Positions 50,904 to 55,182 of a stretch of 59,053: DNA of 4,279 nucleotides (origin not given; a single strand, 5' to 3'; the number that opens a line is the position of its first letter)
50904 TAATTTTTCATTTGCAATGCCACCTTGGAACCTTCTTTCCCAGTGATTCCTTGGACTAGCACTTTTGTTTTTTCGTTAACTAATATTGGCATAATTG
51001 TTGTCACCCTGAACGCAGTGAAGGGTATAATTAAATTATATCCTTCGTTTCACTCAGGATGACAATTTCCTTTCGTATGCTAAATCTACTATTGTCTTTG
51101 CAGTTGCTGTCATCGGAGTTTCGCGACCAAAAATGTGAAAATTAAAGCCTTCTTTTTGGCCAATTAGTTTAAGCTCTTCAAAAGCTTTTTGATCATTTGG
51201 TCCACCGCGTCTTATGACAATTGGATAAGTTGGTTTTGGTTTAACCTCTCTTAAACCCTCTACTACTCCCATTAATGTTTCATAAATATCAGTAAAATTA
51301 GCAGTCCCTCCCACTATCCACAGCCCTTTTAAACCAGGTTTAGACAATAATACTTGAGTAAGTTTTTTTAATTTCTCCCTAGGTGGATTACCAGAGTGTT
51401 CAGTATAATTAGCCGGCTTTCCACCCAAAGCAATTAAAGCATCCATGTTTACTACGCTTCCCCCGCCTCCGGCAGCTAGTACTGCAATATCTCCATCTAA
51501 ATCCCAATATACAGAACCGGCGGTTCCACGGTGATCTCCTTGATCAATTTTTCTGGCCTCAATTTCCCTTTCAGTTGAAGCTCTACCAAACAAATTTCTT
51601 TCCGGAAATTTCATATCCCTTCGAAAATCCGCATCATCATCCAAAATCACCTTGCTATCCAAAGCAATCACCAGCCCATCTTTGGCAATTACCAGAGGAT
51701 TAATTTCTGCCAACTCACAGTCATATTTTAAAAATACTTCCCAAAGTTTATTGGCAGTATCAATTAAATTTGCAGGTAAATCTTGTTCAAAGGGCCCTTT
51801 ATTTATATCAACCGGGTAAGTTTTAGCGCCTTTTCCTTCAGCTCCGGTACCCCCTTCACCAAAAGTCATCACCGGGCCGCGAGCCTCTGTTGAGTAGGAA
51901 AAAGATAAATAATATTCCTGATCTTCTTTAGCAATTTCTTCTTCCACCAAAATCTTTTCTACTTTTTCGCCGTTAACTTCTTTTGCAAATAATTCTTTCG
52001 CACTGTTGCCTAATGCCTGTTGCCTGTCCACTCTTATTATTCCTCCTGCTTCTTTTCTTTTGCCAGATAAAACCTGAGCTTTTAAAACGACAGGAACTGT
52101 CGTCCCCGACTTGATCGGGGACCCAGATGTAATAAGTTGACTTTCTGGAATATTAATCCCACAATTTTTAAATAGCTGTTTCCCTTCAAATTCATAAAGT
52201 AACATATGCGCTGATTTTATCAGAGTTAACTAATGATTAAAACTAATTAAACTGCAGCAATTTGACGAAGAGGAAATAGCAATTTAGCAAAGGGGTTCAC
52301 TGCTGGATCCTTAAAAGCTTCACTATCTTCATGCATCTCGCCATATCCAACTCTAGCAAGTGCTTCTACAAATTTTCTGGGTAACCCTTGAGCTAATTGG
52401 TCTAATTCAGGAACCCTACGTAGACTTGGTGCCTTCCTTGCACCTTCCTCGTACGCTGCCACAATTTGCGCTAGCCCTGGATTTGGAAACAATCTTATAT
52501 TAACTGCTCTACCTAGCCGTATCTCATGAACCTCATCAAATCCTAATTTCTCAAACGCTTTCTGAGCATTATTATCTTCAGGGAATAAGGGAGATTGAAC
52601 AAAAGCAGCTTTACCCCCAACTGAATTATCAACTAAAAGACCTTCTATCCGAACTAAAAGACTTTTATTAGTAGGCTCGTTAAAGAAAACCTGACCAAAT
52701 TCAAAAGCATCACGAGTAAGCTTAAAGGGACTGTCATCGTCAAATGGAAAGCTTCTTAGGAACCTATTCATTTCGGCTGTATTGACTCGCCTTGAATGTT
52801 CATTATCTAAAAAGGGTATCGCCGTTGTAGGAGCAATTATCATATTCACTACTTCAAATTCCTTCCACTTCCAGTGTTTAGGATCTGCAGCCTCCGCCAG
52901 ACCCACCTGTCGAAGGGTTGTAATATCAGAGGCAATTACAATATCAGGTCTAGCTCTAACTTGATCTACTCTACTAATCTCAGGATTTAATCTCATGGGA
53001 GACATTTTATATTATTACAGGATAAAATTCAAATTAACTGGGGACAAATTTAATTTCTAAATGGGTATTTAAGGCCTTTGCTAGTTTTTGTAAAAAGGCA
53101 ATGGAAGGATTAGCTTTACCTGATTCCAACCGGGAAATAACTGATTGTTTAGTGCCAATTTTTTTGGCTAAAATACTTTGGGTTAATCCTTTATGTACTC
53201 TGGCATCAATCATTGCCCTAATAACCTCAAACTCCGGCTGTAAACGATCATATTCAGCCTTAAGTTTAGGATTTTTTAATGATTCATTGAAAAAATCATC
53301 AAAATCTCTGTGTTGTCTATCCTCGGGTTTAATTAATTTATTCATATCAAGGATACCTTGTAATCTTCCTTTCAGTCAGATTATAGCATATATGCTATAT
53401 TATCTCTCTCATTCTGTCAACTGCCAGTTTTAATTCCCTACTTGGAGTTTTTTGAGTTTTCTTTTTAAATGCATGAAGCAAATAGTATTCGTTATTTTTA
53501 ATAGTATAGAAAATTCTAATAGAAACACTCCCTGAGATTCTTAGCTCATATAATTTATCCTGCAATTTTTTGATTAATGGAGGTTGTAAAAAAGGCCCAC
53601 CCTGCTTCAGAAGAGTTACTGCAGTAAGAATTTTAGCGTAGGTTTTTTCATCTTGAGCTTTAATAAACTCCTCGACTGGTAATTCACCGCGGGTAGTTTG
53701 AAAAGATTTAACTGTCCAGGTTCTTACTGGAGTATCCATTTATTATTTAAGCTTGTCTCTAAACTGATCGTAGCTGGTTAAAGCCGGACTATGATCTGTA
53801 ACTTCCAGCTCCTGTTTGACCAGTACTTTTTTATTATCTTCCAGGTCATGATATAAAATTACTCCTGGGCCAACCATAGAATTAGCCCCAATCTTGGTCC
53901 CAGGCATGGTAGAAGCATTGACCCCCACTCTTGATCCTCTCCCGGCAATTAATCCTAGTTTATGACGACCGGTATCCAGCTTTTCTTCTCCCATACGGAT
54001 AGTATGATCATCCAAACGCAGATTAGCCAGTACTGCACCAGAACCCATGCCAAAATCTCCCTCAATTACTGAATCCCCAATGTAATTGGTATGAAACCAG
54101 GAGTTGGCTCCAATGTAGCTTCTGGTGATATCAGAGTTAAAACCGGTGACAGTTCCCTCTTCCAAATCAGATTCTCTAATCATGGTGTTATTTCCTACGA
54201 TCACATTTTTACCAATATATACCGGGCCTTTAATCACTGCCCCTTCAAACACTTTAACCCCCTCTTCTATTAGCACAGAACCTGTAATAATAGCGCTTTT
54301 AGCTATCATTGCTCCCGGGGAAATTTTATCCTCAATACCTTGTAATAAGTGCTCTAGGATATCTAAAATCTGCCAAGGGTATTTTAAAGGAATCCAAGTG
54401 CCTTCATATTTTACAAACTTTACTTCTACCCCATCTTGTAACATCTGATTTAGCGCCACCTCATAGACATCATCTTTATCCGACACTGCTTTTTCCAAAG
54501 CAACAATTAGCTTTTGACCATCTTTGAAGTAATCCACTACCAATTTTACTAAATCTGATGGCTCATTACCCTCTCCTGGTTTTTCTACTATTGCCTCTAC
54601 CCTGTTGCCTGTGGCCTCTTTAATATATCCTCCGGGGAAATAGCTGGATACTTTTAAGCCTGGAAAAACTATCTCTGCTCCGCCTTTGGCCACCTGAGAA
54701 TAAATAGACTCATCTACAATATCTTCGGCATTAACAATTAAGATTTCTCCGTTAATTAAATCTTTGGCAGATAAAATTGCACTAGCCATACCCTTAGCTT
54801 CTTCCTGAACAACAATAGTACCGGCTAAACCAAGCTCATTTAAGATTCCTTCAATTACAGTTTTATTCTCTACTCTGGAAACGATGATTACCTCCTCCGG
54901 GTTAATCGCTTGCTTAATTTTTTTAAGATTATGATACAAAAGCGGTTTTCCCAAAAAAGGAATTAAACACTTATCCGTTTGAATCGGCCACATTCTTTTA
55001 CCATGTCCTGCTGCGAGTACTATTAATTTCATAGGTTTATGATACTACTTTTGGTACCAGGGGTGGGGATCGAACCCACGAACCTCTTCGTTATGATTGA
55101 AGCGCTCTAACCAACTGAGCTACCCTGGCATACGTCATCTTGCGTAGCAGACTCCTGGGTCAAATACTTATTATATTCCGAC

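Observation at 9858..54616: The same GC-rich heptanucleotide tract (CCTGTTG)n is embedded in-frame in at least eight unrelated, mostly essential genes with a constant DNA polarity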

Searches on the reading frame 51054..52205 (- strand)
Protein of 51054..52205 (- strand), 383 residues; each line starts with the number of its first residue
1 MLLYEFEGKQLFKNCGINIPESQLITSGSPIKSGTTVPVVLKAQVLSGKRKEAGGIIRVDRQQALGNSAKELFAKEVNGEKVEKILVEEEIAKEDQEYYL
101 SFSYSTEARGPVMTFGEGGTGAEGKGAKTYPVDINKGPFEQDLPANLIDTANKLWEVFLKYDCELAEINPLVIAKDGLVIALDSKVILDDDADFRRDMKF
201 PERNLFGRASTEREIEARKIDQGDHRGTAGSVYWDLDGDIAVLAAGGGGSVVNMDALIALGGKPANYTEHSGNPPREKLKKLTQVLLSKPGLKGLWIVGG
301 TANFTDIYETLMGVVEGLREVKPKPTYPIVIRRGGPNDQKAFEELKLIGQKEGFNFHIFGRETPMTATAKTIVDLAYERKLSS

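Call 6: search_protein_families(library=pfam, proteins=[window:51054-52205:-])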
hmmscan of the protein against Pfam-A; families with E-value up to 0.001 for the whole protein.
window:51054-52205:- (383 aa): 4 families
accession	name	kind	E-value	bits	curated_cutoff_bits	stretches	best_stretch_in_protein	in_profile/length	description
PF16114.10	Citrate_bind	-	5.5e-28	98.2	26.8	1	235-371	27-173/177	ATP citrate lyase citrate-binding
PF08442.15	ATP-grasp_2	-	1.5e-22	80.6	29.5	2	3-136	2-145/202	ATP-grasp domain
PF13549.11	ATP-grasp_5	-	1.4e-09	38.1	27.6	1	2-123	9-136/221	ATP-grasp domain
PF24948.1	Citrate_synth_N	-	9.8e-07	28.8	83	1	39-196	54-228/232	ATP-citrate synthase ATP-grasp domain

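Call 89: find_homologous_proteins(query=window:51054-52205:-, max_evalue=1e-30)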
Query window:51054-52205:- (383 aa): 2837 proteins with E <= 1e-30 among 8000 candidates; the best 120 are listed.
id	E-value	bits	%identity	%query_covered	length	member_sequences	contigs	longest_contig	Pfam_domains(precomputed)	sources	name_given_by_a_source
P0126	1.3e-252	856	100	100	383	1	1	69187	PF08442.16,PF16114.11,PF13549.12,PF24948.2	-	-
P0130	1.4e-192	658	79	99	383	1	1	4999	PF08442.16,PF16114.11,PF13549.12,PF24948.2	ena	-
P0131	6.7e-191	653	78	99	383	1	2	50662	PF08442.16,PF16114.11,PF13549.12,PF24948.2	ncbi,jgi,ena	-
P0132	7.0e-191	652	77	98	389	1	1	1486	PF08442.16,PF16114.11,PF13549.12,PF24948.2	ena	-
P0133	9.1e-191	652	75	99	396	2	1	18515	PF08442.16,PF16114.11,PF13549.12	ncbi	-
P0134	3.2e-189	647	75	98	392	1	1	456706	PF08442.16,PF16114.11,PF13549.12,PF24948.2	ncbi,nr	ncbi:acetate--CoA ligase family protein [Candidatus Daviesbacteria bacterium]|nr:acetate--CoA ligase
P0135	6.9e-189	646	77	98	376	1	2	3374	PF08442.16,PF16114.11,PF13549.12,PF24948.2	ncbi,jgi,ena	-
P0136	1.2e-188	645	76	100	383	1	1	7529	PF08442.16,PF16114.11,PF13549.12,PF24948.2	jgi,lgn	-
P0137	5.0e-188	643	76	98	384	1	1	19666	PF08442.16,PF16114.11,PF13549.12,PF24948.2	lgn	-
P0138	7.4e-188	643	76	100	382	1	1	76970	PF08442.16,PF16114.11,PF13549.12,PF24948.2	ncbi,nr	ncbi:MAG: ATP citrate lyase citrate-binding domain-containing protein [Candidatus Daviesbacteria bac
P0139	1.0e-187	642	78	98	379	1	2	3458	PF08442.16,PF16114.11,PF13549.12,PF24948.2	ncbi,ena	-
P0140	1.0e-187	642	77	98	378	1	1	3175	PF08442.16,PF16114.11,PF13549.12,PF24948.2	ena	-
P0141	7.2e-187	639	77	98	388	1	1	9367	PF08442.16,PF16114.11,PF13549.12,PF24948.2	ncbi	-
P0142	7.4e-187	639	76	98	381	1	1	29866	PF08442.16,PF16114.11,PF13549.12,PF24948.2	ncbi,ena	-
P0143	1.5e-186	638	77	98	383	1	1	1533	PF08442.16,PF16114.11,PF13549.12,PF24948.2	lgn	-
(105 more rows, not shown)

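Call 91: find_encoding_contigs(protein=P0137, flank=10000, max_places=2)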
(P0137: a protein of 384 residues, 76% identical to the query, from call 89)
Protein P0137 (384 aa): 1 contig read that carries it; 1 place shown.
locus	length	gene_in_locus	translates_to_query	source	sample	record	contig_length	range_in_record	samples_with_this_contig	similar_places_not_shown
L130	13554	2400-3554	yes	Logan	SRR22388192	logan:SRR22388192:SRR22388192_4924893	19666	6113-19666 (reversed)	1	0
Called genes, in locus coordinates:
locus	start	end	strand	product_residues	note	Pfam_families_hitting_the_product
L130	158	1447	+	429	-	PF00483:NTP_transferase, PF12804:NTP_transf_3, PF25084:LbH_EIF2B (faint), PF25087:GMPPB_C (weak), PF00132:Hexapep (weak), PF14602:Hexapep_2 (faint), PF00132:Hexapep (weak)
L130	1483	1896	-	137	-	PF01850:PIN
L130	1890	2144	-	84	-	-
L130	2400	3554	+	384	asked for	PF08442:ATP-grasp_2, PF13549:ATP-grasp_5, PF24948:Citrate_synth_N, PF16114:Citrate_bind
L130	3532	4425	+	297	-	PF02629:CoA_binding, PF13380:CoA_binding_2, PF00549:Ligase_CoA, PF13607:Succ_CoA_lig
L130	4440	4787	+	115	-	-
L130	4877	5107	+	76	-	PF21748:UPF0150 (weak), PF15919:HicB_lk_antitox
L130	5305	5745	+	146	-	-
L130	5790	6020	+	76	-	-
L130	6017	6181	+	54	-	-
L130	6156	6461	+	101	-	-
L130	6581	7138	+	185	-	-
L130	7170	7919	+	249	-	PF00285:Citrate_synt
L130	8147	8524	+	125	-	-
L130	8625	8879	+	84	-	-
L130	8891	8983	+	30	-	-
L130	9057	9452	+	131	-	-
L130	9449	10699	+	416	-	-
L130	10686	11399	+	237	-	PF01177:Asp_Glu_race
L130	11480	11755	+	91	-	PF02604:PhdYeFM_antitox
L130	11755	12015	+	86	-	PF05016:ParE_toxin (weak)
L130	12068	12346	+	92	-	-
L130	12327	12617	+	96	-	PF12441:CopG_antitoxin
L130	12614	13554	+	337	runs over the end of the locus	PF00579:tRNA-synt_1b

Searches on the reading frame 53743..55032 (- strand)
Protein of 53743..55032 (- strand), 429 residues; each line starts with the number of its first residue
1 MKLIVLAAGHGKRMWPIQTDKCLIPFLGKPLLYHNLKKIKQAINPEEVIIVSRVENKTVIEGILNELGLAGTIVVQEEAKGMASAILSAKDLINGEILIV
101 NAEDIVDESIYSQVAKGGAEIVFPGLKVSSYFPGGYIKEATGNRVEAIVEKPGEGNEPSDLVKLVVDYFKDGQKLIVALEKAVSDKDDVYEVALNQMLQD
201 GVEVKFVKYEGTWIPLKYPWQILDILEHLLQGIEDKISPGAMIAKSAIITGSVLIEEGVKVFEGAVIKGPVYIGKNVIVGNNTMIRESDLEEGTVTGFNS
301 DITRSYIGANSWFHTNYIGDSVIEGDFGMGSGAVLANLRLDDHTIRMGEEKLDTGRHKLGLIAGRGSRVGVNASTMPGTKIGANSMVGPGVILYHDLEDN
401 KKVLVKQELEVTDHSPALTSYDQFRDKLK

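Call 6: search_protein_families(library=pfam, proteins=[window:53743-55032:-])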
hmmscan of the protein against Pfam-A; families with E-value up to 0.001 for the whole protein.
window:53743-55032:- (429 aa): 6 families
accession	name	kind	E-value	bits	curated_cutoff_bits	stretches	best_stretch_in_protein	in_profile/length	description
PF00483.29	NTP_transferase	-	1.7e-16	61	21.2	1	4-208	3-221/245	Nucleotidyl transferase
PF00132.30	Hexapep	-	1.9e-11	43.6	27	2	253-286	2-35/36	Bacterial transferase hexapeptide (six repeats)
PF12804.13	NTP_transf_3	-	7.9e-11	42.8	27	1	4-91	2-81/160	MobA-like NTP transferase domain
PF25084.1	LbH_EIF2B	-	1.4e-07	31.9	54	1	241-314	10-82/105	EIF2B subunit epsilon LbH domain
PF14602.12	Hexapep_2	-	0.00021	21.4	27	0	364-394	5-33/34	Hexapeptide repeat of succinyl-transferase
PF01128.25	IspD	-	0.00076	19.7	27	0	2-66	2-65/221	2-C-methyl-D-erythritol 4-phosphate cytidylyltransferase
